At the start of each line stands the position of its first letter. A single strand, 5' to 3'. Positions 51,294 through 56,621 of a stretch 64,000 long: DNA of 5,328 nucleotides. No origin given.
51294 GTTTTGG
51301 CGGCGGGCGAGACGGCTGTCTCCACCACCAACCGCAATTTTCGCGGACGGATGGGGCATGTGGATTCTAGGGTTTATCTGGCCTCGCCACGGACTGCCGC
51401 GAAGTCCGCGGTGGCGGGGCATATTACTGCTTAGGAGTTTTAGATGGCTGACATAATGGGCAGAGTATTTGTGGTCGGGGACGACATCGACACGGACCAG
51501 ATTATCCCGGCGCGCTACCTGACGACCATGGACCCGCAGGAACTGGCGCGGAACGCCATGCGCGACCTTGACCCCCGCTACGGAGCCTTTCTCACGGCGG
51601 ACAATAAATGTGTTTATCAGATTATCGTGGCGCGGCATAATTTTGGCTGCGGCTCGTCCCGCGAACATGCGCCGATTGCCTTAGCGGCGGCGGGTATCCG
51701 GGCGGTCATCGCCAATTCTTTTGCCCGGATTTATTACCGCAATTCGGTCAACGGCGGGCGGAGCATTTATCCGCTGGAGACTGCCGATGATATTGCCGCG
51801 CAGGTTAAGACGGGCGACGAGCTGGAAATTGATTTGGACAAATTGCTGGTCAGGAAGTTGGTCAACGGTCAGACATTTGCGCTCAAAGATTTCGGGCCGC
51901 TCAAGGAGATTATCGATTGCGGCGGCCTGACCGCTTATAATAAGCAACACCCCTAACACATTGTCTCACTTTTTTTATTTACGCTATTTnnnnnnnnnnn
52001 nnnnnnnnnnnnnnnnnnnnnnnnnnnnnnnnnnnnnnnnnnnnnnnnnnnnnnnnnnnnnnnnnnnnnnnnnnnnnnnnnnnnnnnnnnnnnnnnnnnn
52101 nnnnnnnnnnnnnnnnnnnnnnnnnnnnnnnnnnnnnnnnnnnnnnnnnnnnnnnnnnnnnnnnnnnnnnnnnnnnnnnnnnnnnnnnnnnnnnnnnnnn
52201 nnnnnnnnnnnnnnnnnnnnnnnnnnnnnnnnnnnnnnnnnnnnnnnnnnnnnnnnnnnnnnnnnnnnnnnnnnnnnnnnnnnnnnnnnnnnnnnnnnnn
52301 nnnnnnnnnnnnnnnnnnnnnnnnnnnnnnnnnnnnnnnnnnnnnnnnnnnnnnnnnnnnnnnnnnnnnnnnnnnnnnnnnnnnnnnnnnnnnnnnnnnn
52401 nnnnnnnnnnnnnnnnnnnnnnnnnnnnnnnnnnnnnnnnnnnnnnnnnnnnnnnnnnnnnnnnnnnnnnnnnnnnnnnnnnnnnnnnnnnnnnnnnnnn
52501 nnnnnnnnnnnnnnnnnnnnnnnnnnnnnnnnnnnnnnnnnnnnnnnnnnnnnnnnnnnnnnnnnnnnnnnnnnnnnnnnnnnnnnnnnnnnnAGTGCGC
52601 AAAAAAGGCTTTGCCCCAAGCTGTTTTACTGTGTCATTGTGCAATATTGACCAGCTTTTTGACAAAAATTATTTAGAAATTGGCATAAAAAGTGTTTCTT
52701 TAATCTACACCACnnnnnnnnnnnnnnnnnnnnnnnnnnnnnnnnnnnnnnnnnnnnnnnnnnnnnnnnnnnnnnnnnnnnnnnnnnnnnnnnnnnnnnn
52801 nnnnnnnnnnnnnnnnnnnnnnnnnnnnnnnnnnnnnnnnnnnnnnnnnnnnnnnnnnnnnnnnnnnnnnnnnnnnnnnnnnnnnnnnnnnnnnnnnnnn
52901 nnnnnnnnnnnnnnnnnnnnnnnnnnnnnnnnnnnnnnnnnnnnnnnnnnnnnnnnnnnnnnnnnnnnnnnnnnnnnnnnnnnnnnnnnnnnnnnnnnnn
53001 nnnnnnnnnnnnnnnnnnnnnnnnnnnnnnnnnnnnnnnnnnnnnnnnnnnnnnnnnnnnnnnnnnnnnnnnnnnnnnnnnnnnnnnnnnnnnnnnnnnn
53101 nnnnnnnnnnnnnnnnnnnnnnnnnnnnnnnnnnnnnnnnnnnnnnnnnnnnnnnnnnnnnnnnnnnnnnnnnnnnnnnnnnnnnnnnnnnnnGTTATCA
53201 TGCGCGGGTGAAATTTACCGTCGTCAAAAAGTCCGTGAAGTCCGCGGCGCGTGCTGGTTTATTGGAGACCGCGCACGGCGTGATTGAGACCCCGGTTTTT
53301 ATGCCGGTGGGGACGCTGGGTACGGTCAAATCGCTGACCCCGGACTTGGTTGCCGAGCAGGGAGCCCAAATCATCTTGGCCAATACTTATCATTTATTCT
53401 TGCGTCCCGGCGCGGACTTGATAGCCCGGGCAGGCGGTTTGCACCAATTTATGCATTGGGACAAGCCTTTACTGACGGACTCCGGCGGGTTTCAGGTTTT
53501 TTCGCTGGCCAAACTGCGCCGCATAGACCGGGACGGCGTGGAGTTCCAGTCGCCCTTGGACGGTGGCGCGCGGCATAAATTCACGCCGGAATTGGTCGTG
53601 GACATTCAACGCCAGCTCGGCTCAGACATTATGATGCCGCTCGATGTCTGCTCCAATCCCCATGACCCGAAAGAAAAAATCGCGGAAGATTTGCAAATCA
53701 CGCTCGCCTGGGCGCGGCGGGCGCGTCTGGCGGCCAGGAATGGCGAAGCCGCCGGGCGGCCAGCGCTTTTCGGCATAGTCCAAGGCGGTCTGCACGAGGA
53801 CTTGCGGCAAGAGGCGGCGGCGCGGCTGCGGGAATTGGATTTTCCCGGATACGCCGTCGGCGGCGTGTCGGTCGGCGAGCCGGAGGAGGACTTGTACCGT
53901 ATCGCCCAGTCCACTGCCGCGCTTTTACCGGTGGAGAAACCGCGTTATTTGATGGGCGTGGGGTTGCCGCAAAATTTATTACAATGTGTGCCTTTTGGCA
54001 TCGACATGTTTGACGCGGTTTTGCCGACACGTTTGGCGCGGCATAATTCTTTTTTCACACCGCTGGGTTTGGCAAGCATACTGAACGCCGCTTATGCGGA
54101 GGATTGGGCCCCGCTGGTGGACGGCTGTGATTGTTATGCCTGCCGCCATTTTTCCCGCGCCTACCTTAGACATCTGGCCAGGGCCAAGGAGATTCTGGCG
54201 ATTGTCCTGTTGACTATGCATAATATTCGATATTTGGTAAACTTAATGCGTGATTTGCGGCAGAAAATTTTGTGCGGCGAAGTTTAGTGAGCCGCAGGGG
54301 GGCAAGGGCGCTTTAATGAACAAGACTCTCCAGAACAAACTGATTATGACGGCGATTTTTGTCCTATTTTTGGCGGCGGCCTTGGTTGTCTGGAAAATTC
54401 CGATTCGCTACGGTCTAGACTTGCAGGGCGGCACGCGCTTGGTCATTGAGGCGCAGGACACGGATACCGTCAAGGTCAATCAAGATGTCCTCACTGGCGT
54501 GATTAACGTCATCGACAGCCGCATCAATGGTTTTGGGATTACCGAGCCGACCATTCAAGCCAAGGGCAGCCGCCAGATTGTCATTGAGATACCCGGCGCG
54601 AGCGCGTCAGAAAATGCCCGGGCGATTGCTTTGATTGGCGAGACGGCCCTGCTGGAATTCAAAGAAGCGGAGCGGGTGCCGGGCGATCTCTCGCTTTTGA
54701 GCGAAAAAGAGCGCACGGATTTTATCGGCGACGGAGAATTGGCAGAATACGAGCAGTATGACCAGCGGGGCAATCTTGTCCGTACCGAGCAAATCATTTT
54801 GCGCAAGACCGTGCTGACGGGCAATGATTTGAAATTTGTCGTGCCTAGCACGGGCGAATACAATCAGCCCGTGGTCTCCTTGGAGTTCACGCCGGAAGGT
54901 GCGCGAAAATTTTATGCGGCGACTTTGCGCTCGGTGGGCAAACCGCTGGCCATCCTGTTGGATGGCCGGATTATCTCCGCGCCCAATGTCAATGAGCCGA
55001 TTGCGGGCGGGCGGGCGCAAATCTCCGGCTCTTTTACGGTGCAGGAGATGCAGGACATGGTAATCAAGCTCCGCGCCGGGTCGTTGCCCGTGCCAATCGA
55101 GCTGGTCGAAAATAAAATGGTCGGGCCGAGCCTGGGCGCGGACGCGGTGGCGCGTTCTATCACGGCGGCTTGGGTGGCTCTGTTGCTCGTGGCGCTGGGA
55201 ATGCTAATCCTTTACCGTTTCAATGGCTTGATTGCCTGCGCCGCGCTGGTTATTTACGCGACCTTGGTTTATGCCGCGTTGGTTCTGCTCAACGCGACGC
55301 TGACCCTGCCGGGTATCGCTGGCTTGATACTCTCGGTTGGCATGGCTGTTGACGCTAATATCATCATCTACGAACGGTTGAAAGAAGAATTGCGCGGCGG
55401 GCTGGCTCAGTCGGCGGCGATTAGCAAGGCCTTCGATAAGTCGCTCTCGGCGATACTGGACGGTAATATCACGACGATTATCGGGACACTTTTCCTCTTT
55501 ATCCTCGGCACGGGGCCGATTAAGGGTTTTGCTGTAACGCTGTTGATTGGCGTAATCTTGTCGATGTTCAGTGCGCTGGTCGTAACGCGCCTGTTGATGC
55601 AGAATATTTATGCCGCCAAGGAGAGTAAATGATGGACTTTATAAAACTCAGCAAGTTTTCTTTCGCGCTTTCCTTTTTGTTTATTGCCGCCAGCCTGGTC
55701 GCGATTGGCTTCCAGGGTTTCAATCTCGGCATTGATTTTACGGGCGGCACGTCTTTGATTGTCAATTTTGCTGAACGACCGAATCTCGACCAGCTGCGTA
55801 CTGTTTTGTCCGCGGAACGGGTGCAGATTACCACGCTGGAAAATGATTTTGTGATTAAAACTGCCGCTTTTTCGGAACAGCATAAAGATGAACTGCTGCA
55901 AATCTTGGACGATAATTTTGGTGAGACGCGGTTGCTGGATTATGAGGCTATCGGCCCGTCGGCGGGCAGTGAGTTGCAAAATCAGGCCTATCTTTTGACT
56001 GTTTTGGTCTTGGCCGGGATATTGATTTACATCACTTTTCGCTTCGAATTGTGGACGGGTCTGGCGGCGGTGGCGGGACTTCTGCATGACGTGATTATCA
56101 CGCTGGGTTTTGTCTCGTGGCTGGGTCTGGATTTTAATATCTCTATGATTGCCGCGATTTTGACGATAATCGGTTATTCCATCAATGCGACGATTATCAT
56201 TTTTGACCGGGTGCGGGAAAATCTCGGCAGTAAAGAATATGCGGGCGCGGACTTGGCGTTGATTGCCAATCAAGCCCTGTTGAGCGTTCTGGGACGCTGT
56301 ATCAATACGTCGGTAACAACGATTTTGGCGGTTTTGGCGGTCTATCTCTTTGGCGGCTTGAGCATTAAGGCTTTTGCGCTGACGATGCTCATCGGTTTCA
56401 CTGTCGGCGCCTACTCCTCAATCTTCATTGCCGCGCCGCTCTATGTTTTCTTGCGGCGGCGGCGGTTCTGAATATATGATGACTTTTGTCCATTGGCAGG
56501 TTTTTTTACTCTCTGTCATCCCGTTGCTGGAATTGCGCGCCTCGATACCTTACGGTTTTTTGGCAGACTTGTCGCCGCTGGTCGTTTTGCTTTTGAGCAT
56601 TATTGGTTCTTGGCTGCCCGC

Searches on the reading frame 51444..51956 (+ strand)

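Call 10: search_protein_families(library=pfam, proteins=[window:51444-51956:+])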
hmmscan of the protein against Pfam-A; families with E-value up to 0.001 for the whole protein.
window:51444-51956:+ (170 aa): 1 family
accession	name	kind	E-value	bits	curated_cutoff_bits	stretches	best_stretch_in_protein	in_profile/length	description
PF00694.25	Aconitase_C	-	8.4e-20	71.9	22.8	1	59-111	75-126/131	Aconitase C-terminal domain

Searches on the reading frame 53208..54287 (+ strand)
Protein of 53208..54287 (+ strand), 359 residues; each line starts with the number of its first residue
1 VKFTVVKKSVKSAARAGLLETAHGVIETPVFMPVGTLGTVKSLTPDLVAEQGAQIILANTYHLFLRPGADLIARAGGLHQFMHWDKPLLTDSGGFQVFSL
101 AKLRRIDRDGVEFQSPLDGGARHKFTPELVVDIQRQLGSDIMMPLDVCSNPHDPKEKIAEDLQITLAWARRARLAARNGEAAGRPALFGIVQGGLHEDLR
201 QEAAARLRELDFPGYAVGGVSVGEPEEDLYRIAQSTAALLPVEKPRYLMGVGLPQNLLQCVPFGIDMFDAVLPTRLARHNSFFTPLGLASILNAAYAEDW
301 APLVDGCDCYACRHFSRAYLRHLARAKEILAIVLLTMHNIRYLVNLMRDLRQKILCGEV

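Call 10: search_protein_families(library=pfam, proteins=[window:53208-54287:+])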
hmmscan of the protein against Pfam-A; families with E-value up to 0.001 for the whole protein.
window:53208-54287:+ (359 aa): 1 family
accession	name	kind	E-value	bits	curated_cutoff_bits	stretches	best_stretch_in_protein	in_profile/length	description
PF01702.25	TGT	-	2.5e-142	474.6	26.3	1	13-358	2-343/357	Queuine tRNA-ribosyltransferase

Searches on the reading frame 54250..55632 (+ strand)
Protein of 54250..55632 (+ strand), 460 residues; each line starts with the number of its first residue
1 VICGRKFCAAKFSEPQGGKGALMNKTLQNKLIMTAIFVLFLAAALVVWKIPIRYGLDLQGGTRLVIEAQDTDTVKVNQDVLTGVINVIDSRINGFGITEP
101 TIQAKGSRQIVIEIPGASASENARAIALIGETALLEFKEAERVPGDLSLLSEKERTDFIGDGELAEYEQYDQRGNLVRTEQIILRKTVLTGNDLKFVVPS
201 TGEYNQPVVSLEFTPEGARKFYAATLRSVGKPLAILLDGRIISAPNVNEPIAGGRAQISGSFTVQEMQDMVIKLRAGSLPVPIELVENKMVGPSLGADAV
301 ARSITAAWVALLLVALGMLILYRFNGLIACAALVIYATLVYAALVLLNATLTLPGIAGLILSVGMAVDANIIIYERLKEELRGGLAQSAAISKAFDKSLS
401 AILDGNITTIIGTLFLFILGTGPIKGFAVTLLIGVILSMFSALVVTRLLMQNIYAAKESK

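Call 10: search_protein_families(library=pfam, proteins=[window:54250-55632:+])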
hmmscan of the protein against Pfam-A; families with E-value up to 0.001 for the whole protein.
window:54250-55632:+ (460 aa): 5 families
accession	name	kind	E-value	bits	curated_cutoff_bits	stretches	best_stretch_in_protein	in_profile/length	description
PF22599.2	SecDF_P1_head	-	2.3e-30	105.2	27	1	179-281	10-114/114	SecDF, P1 head subdomain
PF21760.3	SecD_1st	-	2.8e-18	65.5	27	1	84-140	4-58/60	Protein translocase subunit SecDF, P1 domain, N-terminal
PF02355.23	SecD_SecF_C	-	1.8e-17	63.8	20.5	1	283-451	13-184/189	Protein export membrane protein SecD/SecF, C-terminal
PF07549.19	Sec_GG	-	2.7e-05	24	20.3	1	50-71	6-27/28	SecD/SecF GG Motif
PF03176.21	MMPL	-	0.00052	19.5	20.5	0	302-445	165-294/333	MMPL family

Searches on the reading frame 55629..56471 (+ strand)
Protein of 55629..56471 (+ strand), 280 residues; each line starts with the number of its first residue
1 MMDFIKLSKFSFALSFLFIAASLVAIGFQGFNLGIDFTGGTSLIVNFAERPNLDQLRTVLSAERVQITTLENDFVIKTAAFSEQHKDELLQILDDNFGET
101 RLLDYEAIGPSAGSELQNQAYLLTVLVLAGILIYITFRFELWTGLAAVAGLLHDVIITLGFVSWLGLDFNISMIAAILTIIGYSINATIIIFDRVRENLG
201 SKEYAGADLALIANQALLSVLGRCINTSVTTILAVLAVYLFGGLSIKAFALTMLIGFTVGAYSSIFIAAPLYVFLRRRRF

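Call 10: search_protein_families(library=pfam, proteins=[window:55629-56471:+])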
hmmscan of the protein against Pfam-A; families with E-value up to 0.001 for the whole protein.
window:55629-56471:+ (280 aa): 2 families
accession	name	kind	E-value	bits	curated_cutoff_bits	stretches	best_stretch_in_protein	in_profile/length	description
PF02355.23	SecD_SecF_C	-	1.3e-58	198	20.5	1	95-277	8-188/189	Protein export membrane protein SecD/SecF, C-terminal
PF07549.19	Sec_GG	-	6.5e-08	32.3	20.3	1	24-47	1-24/28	SecD/SecF GG Motif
